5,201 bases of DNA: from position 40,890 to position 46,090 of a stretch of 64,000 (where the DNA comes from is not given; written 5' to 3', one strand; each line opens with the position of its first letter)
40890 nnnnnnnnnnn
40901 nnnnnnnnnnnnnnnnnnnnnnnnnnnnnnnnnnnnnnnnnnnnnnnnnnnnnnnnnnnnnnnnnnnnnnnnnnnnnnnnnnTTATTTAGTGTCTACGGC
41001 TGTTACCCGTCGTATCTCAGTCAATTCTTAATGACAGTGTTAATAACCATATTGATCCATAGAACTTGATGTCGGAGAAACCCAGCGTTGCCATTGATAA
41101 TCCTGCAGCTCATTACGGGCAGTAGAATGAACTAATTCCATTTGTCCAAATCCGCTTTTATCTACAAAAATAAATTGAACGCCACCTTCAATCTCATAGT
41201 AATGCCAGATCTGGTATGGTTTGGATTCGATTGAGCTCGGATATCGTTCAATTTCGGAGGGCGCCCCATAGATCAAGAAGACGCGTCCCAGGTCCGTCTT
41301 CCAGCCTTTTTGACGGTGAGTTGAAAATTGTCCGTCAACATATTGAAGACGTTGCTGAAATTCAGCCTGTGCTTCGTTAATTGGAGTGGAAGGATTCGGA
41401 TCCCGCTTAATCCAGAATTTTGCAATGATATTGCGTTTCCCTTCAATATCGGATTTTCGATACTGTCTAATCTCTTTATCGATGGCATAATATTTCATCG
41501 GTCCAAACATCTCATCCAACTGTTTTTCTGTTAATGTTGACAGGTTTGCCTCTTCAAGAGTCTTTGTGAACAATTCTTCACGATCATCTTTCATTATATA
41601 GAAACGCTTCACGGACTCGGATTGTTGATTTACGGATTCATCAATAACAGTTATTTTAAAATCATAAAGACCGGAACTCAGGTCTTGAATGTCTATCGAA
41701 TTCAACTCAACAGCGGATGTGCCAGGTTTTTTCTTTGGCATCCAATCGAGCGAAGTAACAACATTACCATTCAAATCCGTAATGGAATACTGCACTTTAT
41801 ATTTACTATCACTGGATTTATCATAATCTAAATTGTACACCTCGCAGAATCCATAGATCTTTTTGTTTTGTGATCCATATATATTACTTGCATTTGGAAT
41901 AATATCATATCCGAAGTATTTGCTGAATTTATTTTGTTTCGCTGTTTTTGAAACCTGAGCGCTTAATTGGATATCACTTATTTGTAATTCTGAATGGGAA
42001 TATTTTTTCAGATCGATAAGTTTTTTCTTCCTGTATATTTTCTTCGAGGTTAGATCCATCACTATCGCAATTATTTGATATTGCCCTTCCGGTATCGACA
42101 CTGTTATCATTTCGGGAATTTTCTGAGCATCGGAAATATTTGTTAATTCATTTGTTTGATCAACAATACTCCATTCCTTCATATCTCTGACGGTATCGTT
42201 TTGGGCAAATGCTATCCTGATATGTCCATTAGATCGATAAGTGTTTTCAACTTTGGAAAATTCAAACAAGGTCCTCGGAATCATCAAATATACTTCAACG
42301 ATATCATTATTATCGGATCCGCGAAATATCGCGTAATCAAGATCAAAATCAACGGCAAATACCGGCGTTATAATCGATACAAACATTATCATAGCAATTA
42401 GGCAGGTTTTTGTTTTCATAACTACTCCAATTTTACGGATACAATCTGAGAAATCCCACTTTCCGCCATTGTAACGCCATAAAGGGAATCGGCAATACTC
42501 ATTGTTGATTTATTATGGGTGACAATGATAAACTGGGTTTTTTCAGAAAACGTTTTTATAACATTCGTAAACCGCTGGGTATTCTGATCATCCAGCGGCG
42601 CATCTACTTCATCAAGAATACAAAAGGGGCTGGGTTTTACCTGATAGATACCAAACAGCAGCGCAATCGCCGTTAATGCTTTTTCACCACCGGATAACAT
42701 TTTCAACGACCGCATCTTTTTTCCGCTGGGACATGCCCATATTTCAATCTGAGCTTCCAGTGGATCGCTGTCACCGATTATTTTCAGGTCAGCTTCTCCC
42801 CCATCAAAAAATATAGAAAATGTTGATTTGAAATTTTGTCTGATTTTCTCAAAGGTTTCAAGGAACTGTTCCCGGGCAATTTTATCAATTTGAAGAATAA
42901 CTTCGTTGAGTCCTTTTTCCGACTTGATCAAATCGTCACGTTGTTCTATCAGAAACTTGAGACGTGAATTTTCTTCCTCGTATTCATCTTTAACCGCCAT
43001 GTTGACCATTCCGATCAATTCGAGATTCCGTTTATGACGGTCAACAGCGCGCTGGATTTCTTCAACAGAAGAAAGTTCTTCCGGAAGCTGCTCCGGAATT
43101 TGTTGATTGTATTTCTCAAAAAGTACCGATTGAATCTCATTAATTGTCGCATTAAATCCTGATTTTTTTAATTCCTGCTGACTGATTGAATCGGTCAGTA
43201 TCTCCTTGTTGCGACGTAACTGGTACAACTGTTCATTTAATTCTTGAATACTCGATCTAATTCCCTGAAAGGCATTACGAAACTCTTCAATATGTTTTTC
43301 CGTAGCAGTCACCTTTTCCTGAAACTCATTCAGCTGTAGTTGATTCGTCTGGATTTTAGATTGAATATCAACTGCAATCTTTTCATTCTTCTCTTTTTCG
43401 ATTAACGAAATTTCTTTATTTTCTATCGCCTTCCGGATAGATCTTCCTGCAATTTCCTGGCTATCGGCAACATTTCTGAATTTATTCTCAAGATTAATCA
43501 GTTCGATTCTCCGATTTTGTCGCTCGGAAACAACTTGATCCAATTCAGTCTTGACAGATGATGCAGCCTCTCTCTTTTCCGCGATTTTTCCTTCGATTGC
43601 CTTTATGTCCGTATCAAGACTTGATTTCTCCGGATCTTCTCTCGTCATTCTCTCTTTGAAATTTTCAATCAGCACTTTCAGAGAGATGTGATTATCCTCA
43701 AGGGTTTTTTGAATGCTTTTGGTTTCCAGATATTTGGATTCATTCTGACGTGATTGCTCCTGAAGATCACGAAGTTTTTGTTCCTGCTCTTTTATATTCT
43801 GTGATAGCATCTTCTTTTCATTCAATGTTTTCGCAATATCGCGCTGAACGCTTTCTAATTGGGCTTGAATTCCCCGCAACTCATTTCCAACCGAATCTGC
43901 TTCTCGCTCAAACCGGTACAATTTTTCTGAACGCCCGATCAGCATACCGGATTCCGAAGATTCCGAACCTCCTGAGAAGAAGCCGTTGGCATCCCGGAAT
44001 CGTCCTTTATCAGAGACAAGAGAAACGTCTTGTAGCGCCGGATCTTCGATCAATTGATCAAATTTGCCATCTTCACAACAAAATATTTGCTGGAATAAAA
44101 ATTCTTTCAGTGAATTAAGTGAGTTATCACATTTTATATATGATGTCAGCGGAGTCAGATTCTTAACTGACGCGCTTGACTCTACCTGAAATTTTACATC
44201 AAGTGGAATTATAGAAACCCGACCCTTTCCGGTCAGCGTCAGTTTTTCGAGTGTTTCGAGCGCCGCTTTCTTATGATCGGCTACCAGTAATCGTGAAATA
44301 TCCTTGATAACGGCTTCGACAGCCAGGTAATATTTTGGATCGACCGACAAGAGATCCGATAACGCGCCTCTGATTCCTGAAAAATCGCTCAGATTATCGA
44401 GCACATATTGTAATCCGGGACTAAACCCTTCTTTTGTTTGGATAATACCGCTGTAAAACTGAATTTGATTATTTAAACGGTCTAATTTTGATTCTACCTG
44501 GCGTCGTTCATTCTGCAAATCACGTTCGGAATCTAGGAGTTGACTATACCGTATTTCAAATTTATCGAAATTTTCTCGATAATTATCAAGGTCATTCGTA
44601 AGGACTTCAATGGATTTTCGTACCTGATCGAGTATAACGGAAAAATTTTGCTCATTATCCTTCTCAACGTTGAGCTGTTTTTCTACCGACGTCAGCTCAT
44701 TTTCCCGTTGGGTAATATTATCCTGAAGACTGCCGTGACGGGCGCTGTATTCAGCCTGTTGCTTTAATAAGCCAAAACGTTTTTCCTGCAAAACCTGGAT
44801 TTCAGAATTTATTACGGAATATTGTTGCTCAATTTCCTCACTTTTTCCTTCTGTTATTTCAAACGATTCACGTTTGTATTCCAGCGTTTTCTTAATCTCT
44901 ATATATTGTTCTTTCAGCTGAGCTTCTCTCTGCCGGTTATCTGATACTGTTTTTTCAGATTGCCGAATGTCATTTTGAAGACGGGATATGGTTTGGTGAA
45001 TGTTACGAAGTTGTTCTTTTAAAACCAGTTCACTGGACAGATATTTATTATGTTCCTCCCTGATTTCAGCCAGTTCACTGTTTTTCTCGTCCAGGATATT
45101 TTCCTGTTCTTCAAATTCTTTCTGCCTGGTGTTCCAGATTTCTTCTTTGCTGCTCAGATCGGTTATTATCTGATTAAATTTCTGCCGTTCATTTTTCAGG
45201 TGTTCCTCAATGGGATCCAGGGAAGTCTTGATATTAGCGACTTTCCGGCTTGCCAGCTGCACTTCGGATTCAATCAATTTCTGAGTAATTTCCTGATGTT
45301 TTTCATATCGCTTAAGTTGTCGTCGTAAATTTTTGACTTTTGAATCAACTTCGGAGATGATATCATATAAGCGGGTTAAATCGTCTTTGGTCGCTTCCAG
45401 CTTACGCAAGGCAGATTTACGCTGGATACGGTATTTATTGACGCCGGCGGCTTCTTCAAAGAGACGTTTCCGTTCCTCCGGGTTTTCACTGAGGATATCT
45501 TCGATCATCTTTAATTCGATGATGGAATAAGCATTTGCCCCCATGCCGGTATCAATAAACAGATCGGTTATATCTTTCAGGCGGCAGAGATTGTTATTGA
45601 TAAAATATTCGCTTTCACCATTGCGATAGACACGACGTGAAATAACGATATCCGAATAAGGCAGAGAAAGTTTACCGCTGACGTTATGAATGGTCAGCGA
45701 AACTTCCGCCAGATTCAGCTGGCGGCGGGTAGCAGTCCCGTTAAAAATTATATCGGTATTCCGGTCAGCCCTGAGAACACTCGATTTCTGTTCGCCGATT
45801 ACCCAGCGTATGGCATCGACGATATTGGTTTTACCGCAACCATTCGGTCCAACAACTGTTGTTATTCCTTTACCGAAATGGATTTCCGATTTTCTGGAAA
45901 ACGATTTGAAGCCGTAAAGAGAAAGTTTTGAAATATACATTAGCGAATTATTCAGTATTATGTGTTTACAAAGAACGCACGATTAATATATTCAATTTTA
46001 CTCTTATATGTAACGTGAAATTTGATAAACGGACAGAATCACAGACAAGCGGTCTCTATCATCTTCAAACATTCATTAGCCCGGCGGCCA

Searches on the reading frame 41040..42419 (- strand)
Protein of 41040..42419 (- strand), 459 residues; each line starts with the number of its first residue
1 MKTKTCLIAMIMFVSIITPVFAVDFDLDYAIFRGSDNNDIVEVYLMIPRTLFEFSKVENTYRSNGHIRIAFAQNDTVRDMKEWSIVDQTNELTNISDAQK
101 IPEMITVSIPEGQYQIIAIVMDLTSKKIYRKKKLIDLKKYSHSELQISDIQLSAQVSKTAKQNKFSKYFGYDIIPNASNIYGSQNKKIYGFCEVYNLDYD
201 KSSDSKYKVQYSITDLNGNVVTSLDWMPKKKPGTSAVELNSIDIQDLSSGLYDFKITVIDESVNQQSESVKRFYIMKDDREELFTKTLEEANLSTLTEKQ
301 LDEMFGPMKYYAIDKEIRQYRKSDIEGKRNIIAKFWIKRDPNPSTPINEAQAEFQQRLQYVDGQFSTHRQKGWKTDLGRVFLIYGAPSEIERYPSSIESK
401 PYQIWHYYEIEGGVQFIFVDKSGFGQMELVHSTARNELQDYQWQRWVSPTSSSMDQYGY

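Call 9: search_protein_families(library=pfam, proteins=[window:41040-42419:-])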
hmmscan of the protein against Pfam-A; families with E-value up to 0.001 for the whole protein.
window:41040-42419:- (459 aa): 2 families
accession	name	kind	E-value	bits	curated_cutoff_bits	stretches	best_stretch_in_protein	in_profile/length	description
PF20094.4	GWxTD_dom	-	4.1e-14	53.1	26.9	1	274-424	3-146/172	GWxTD domain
PF18962.6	Por_Secre_tail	-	0.00026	21.6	27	1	202-260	16-66/75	Secretion system C-terminal sorting domain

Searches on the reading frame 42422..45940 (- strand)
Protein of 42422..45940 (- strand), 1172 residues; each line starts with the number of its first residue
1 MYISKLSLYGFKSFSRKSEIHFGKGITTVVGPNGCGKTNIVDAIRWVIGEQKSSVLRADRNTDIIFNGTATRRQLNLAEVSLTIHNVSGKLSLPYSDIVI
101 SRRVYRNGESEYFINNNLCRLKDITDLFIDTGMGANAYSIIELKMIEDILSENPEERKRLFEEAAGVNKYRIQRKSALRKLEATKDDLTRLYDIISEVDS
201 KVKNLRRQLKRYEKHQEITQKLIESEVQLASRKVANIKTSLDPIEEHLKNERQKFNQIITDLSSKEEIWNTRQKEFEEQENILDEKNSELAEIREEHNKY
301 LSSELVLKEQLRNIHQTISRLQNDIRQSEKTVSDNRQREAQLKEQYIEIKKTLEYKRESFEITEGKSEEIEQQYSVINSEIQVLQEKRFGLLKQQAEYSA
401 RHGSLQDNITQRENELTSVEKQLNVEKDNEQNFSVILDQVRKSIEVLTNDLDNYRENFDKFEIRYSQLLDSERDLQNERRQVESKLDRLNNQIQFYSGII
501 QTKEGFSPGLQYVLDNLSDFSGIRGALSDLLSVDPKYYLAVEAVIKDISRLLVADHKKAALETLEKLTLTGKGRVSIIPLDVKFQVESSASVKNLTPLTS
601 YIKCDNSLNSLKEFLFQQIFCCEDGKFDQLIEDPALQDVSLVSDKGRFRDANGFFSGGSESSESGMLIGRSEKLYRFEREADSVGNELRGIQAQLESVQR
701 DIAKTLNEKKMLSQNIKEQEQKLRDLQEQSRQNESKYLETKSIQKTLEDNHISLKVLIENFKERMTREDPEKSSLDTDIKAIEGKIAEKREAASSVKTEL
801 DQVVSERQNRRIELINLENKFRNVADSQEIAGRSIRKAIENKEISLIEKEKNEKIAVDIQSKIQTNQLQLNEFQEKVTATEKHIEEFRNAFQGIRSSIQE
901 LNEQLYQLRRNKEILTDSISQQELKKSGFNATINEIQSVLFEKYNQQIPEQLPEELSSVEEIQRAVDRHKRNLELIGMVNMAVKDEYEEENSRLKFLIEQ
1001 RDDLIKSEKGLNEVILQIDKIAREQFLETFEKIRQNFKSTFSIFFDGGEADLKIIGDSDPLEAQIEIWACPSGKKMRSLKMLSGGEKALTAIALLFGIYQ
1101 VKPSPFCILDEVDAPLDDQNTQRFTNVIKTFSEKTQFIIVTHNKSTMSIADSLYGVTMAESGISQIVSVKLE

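Call 8: search_protein_families(library=pfam, proteins=[window:42422-45940:-])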
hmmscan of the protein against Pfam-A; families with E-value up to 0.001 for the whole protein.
window:42422-45940:- (1172 aa): 6 families
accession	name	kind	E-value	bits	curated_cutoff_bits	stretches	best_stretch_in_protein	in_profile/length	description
PF02463.25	SMC_N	-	7.2e-56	189.5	40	1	2-1164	1-219/220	RecF/RecN/SMC N terminal domain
PF13476.12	AAA_23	-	7.6e-19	69.6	27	1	5-222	1-193/201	AAA domain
PF06470.18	SMC_hinge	-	1.1e-15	58.4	22.5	1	520-624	1-108/116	SMC proteins Flexible Hinge Domain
PF13175.12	AAA_15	-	1.8e-09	38.2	32.1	1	1-361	1-286/374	AAA ATPase domain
PF13304.12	AAA_21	-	2.6e-07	31.5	27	1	886-1144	71-300/304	AAA domain, putative AbiEii toxin, Type IV TA system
PF13555.12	AAA_29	-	4.3e-05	23.6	27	1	4-48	2-46/61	P-loop containing region of AAA domain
